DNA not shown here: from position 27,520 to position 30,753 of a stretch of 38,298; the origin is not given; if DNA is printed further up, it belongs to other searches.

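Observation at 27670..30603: M23 metallo-endopeptidase domain fused to the N-terminus of a VirB6/TrbL-like channel protein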

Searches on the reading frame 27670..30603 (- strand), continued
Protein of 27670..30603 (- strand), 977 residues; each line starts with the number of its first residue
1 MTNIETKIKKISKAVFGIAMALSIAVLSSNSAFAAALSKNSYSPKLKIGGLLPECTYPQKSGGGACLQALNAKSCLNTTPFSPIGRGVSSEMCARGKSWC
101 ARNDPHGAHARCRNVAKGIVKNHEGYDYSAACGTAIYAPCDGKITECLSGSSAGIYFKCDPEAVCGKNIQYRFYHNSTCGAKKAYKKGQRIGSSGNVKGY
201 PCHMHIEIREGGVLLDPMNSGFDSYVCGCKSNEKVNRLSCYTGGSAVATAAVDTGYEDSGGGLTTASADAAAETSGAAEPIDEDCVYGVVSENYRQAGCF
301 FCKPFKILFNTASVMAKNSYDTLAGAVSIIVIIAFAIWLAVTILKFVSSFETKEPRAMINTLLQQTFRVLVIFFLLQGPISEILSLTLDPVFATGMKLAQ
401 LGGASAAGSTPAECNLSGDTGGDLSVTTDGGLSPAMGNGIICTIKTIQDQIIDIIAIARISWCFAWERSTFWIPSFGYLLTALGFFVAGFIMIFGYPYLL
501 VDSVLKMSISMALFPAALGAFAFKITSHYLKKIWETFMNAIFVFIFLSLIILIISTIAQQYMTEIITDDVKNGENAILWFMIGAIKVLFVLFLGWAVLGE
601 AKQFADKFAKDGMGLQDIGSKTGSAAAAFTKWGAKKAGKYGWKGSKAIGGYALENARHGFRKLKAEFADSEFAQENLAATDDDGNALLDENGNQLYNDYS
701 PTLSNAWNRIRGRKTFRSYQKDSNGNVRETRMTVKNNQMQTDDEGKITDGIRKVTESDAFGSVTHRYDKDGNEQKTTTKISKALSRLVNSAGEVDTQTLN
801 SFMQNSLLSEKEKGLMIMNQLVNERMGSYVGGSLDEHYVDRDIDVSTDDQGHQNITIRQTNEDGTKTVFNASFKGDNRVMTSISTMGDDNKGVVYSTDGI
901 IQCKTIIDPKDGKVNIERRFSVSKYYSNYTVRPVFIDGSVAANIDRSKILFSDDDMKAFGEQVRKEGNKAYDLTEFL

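Call 36: predict_structure(alignment_id=A2)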
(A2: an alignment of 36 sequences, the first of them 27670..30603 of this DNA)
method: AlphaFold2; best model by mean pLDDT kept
length: 977 residues; sequences in the alignment: 36
mean_pLDDT: 73.8   pTM: 0.39
mean pLDDT of the five models: 73.8, 71.9, 69.4, 68.8, 66.8
residues with pLDDT >= 90: 107; 70-90: 591; 50-70: 148; < 50: 131
segments of 3 or more residues with pLDDT < 50: 1-8, 12-14, 19-43, 244-248, 257-281, 403-413, 417-422, 613-650, 972-977
pLDDT, mean of each block of 10 residues (from residue 1): 42 47 37 29 65 71 76 83 80 82 76 81 86 87 85 83 87 87 87 77 87 85 80 68 50 49 31 32 61 66 80 84 86 87 77 69 82 81 68 65 45 46 63 74 78 80 73 74 82 77 83 82 67 79 80 74 61 62 76 73 65 43 30 31 35 62 78 80 83 84 73 86 83 82 82 89 89 87 80 86 86 91 80 86 88 91 92 88 91 91 89 86 82 87 88 92 76 46
secondary structure, 60 per line:
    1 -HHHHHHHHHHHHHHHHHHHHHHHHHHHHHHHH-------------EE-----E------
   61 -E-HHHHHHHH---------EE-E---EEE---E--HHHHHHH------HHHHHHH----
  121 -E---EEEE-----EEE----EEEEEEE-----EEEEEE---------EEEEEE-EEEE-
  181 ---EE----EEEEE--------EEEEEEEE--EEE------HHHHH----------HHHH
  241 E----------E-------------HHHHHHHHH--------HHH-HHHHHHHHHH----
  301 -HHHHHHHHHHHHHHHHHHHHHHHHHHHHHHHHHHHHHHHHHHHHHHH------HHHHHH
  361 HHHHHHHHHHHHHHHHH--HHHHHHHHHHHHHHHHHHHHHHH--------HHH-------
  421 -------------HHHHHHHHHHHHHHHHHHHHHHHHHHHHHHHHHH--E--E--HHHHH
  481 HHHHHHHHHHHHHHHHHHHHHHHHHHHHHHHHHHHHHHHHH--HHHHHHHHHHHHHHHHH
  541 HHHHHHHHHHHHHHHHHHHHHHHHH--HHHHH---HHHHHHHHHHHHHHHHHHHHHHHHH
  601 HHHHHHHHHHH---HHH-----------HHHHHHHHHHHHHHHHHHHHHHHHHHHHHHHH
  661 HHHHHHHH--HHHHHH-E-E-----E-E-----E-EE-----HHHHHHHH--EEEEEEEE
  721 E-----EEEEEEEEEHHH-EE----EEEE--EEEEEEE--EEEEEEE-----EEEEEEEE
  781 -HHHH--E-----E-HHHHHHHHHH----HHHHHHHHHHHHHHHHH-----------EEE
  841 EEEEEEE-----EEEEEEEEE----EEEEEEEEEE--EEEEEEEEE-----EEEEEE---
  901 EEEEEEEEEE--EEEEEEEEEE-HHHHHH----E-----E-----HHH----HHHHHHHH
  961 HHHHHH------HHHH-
elements in order (helices of 4 or more, strands of 3 or more residues): H2-33 H64-71 E88-90 H97-103 H110-116 E126-129 E135-137 E142-148 E154-159 E169-174 E176-179 E190-194 E203-210 E213-215 H222-226 H237-240 H266-274 H287-296 H302-348 H355-377 H380-402 H434-467 H476-521 H524-565 H568-572 H576-611 H629-668 H671-676 H703-710 E713-721 E727-735 E746-749 E752-758 E761-767 E773-780 H782-785 H796-805 H810-826 E838-847 E853-861 E866-875 E878-886 E892-897 E901-910 E913-922 H924-929 H953-966 H973-976

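Call 40: fold_search(model_id=the predicted structure, library=pdb)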
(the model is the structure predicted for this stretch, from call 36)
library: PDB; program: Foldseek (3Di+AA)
matches with E <= 10: 638; with E <= 0.001: 10
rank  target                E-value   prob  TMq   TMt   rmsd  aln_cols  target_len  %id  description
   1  8rt9_F                1.1e-04  1.00  0.20  0.58   7.3       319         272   14  Stalk complex full-length structure (TrwJ/VirB5-TrwI/VirB6) from the fully-assembled R388 type IV secretion system det (released 2024-06-19)
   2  5j1l_C                1.8e-04  1.00  0.11  0.58   5.3       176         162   20  Crystal structure of Csd1-Csd2 dimer I (released 2016-10-19)
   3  6jmy                  2.1e-04  1.00  0.11  0.37   9.7       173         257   22  Structure of wild type closed form of peptidoglycan peptidase (released 2020-01-15)
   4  6jmz                  3.2e-04  1.00  0.11  0.39   8.8       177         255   24  Structure of H247A mutant open form peptidoglycan peptidase (released 2020-01-15)
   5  5j1m_D                3.5e-04  1.00  0.10  0.44   8.0       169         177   20  Crystal structure of Csd1-Csd2 dimer II (released 2016-10-19)
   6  5j1l_B                4.7e-04  1.00  0.10  0.47   7.3       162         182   22  Crystal structure of Csd1-Csd2 dimer I (released 2016-10-19)
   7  5j1l_D                5.2e-04  1.00  0.11  0.53   7.1       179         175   17  Crystal structure of Csd1-Csd2 dimer I (released 2016-10-19)
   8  5j1k                  5.6e-04  1.00  0.10  0.44   7.4       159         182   18  Crystal structure of Csd2-Csd2 dimer (released 2016-10-19)
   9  8rtd_L                6.7e-04  1.00  0.19  0.56   8.4       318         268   13  Stalk-Arches-IMC structure from the fully-assembled R388 type IV secretion system determined by cryo-EM. (released 2024-06-19)
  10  5j1m_B                9.5e-04  1.00  0.10  0.43   7.1       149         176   19  Crystal structure of Csd1-Csd2 dimer II (released 2016-10-19)
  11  2b0p_A                1.0e-03  1.00  0.09  0.60   2.8       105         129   24  truncated S. aureus LytM, P212121 crystal form (released 2006-01-10)
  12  5j1m_C                1.0e-03  1.00  0.09  0.47   7.9       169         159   19  Crystal structure of Csd1-Csd2 dimer II (released 2016-10-19)
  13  2b13_A                1.1e-03  1.00  0.09  0.61   2.5       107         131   22  Truncated S. aureus LytM, P41 crystal form (released 2006-01-10)
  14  5nmy_MODEL_1_A        1.2e-03  1.00  0.10  0.36   4.4       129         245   25  NMR solution structure of lysostaphin (released 2018-05-16)
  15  2hsi_B                1.5e-03  1.00  0.10  0.37   9.6       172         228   17  Crystal structure of putative peptidase M23 from pseudomonas aeruginosa, New York Structural Genomics Consortium (released 2006-08-08)
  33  8s0u_A                3.8e-02  1.00  0.09  0.28   7.0       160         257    9  Structure of the LytM domain of PrgK from E. faecalis (released 2024-02-28)
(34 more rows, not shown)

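Call 56: search_solved_structures(query=A2, max_evalue=0.01, show_alignments=0)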
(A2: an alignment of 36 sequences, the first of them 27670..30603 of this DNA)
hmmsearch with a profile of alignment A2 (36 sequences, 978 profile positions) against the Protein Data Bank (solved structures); distinct sequences matched with E-value up to 0.01: 35.
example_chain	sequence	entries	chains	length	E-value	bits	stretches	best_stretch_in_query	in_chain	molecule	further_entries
6u2a_A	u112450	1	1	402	4.7e-11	44.6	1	113-216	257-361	ShyA endopeptidase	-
6ue4_A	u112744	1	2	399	4.8e-11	44.6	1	113-216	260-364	ShyA endopeptidase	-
3slu_A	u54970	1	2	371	7.7e-11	43.9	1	117-213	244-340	M23 peptidase domain protein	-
6muk_A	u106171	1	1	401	8.7e-11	43.7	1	117-213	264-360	Peptidase M23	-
5j1l_A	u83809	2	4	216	1.1e-10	43.4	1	116-213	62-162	ToxR-activated gene (TagE)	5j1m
6jmx_A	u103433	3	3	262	2.3e-10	42.3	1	111-213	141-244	Peptidase M23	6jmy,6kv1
2gu1_A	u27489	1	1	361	5.2e-09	37.8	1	113-216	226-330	Zinc peptidase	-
6jmz_A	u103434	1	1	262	5.9e-09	37.6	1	111-213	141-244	Peptidase M23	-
6jn1_A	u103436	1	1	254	5.9e-09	37.6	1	111-213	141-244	Peptidase M23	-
6jn0_A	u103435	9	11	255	5.9e-09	37.6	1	111-213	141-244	Peptidase M23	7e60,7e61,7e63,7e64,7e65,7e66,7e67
6jn7_A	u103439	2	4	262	6.4e-09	37.5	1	111-213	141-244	Peptidase M23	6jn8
9gy1_A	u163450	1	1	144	6.8e-09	37.4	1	116-212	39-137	Peptidase, M23 family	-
4rny_A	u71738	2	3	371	7.1e-09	37.4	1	115-212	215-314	Conserved hypothetical secreted protein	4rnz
5kqb_A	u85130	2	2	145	1.6e-07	32.9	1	118-206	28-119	Peptidase M23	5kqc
3tuf_B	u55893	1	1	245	1.8e-07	32.7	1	132-274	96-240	Stage II sporulation protein Q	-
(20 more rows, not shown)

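Call 58: search_protein_families(library=pfam, proteins=[L021:8078-12082:+, L022:220-4122:+, L023:4371-8312:+, L024:2154-5291:+, L025:313-3354:+, L020:5137-8001:+, L017:8083-10356:+, L026:7776-9962:+], max_evalue=0.01)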
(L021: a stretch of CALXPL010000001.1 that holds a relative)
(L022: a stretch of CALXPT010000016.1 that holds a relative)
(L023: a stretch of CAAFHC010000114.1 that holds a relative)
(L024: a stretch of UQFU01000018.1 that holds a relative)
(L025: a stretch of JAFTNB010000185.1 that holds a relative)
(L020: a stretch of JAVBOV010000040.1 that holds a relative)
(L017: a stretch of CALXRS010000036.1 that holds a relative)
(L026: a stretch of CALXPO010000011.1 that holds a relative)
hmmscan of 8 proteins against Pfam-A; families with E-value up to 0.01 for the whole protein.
L021:8078-12082:+ (1334 aa): 3 families
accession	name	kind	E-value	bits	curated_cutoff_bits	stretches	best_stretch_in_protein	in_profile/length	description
PF01551.29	Peptidase_M23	-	4.8e-17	62.4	28.7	1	133-243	2-92/96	Peptidase family M23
PF21277.2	T6SS_VgrG3-like_C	-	2.7e-06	27.9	27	1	366-558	23-181/183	Type VI secretion system spike protein VgrG3-like, C-terminal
PF04610.19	TrbL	-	2.8e-05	24.4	25.9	1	713-922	21-191/215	TrbL/VirB6 plasmid conjugal transfer protein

L022:220-4122:+ (1300 aa): 3 families
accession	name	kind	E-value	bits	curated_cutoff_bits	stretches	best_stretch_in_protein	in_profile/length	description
PF01551.29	Peptidase_M23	-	9.6e-17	61.4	28.7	1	106-220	2-90/96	Peptidase family M23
PF21277.2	T6SS_VgrG3-like_C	-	5.4e-07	30.2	27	1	317-433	4-92/183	Type VI secretion system spike protein VgrG3-like, C-terminal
PF04610.19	TrbL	-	7e-05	23.1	25.9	1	740-879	55-188/215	TrbL/VirB6 plasmid conjugal transfer protein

L023:4371-8312:+ (1313 aa): 3 families
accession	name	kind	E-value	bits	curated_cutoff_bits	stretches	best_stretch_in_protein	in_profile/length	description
PF01551.29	Peptidase_M23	-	4.8e-15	56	28.7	1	93-217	2-90/96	Peptidase family M23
PF21277.2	T6SS_VgrG3-like_C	-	4.9e-05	23.8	27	1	337-533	20-179/183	Type VI secretion system spike protein VgrG3-like, C-terminal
PF04610.19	TrbL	-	0.0014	18.8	25.9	1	791-895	92-191/215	TrbL/VirB6 plasmid conjugal transfer protein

L024:2154-5291:+ (1045 aa): 1 family
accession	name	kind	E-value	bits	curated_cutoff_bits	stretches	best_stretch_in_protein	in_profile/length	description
PF01551.29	Peptidase_M23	-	2.9e-27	95.1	28.7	1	111-215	2-96/96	Peptidase family M23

L025:313-3354:+ (1013 aa): 2 families
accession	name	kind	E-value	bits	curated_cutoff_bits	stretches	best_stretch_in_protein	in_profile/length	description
PF01551.29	Peptidase_M23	-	2.2e-26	92.3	28.7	1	104-208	2-96/96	Peptidase family M23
PF04610.19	TrbL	-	0.0062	16.8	25.9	1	438-553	94-196/215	TrbL/VirB6 plasmid conjugal transfer protein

L020:5137-8001:+ (954 aa): 2 families
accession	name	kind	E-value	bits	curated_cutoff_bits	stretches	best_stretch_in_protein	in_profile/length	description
PF01551.29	Peptidase_M23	-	3.2e-17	62.9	28.7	1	104-225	2-96/96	Peptidase family M23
PF04610.19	TrbL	-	0.0088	16.3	25.9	1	386-564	21-190/215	TrbL/VirB6 plasmid conjugal transfer protein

L017:8083-10356:+ (757 aa): 1 family
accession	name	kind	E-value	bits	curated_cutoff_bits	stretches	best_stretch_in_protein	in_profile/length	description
PF04610.19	TrbL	-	0.0025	18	25.9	1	203-343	55-191/215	TrbL/VirB6 plasmid conjugal transfer protein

L026:7776-9962:+ (728 aa): 0 families

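Call 59: search_solved_structures(query=L022:1120-2050:+, max_evalue=1, show_alignments=2)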
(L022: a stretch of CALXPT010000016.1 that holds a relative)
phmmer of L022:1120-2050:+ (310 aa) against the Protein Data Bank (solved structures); distinct sequences matched with E-value up to 1: 0.

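Call 62: search_solved_structures(query=A3, max_evalue=1, show_alignments=2)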
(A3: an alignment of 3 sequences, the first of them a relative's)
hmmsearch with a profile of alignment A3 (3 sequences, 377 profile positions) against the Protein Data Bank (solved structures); distinct sequences matched with E-value up to 1: 3.
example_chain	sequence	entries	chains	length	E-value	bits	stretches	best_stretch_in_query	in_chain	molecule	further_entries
7c6c_A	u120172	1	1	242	0.00047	22.7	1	166-206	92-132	Chitosanase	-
7c6d_A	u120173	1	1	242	0.00047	22.7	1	166-206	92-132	Chitosanase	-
7azq_A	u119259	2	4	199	0.52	12.7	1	170-231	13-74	Superoxide dismutase [Fe]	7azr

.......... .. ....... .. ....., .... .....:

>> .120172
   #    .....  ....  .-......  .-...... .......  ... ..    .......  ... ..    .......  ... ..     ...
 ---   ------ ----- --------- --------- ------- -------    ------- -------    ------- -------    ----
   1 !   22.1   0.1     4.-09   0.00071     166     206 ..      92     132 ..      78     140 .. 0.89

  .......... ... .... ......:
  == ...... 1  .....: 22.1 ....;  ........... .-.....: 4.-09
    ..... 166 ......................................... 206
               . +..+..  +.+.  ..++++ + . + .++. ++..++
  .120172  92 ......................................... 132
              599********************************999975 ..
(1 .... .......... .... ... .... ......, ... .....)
